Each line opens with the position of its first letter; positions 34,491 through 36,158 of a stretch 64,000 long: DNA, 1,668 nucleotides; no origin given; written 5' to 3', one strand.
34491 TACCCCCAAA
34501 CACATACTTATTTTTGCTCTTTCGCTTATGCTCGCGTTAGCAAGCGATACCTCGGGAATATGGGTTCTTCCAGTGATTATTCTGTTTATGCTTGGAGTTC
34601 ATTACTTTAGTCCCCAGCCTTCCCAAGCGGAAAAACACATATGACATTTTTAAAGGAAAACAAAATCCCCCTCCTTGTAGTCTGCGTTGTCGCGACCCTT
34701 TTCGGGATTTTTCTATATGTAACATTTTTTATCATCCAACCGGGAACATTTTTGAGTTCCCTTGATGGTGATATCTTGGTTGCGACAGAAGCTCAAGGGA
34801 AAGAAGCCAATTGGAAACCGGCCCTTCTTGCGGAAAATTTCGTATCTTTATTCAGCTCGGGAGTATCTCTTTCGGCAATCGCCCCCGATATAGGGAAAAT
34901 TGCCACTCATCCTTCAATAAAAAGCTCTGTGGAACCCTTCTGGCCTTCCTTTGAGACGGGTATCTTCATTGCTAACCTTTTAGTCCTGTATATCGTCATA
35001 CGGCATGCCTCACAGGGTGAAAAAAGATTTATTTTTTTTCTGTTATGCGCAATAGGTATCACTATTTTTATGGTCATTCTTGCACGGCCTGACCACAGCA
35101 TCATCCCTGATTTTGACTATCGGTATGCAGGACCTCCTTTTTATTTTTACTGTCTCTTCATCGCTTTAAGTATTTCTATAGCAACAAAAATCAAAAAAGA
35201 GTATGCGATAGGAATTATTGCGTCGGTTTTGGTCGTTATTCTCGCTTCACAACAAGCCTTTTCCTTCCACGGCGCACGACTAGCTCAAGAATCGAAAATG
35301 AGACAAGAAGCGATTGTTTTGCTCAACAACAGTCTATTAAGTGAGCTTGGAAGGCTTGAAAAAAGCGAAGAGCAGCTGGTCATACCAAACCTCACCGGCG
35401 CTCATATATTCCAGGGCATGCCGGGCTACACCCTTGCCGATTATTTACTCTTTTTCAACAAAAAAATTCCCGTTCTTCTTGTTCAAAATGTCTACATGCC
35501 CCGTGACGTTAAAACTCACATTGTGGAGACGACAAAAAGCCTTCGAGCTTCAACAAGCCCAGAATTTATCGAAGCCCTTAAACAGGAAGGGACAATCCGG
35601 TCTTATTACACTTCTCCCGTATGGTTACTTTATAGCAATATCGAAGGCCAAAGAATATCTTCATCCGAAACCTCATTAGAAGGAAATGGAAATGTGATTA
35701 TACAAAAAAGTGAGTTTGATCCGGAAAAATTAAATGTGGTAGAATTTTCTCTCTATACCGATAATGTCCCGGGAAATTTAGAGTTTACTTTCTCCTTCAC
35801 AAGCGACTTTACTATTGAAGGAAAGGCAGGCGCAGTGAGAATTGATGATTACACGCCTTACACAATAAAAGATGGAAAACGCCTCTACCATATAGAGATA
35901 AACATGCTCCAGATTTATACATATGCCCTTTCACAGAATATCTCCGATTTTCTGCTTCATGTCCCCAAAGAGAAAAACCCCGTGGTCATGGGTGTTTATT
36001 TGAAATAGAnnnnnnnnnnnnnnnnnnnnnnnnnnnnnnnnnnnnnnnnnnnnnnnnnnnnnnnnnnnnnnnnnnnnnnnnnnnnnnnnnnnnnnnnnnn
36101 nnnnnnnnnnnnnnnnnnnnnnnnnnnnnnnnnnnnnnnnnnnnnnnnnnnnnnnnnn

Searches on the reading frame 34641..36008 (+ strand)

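Call 25: search_protein_families(library=pfam, proteins=[window:34641-36008:+], max_evalue=0.0001)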
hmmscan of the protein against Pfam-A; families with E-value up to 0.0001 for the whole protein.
window:34641-36008:+ (455 aa): 0 families

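Call 43: search_protein_families(library=pfam, proteins=[window:34641-36008:+], max_evalue=0.05)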
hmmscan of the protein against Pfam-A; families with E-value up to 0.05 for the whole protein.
window:34641-36008:+ (455 aa): 1 family
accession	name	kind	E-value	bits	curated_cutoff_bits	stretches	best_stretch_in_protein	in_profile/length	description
PF04140.19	ICMT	-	0.018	15.9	24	0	144-200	25-79/95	Isoprenylcysteine carboxyl methyltransferase (ICMT) family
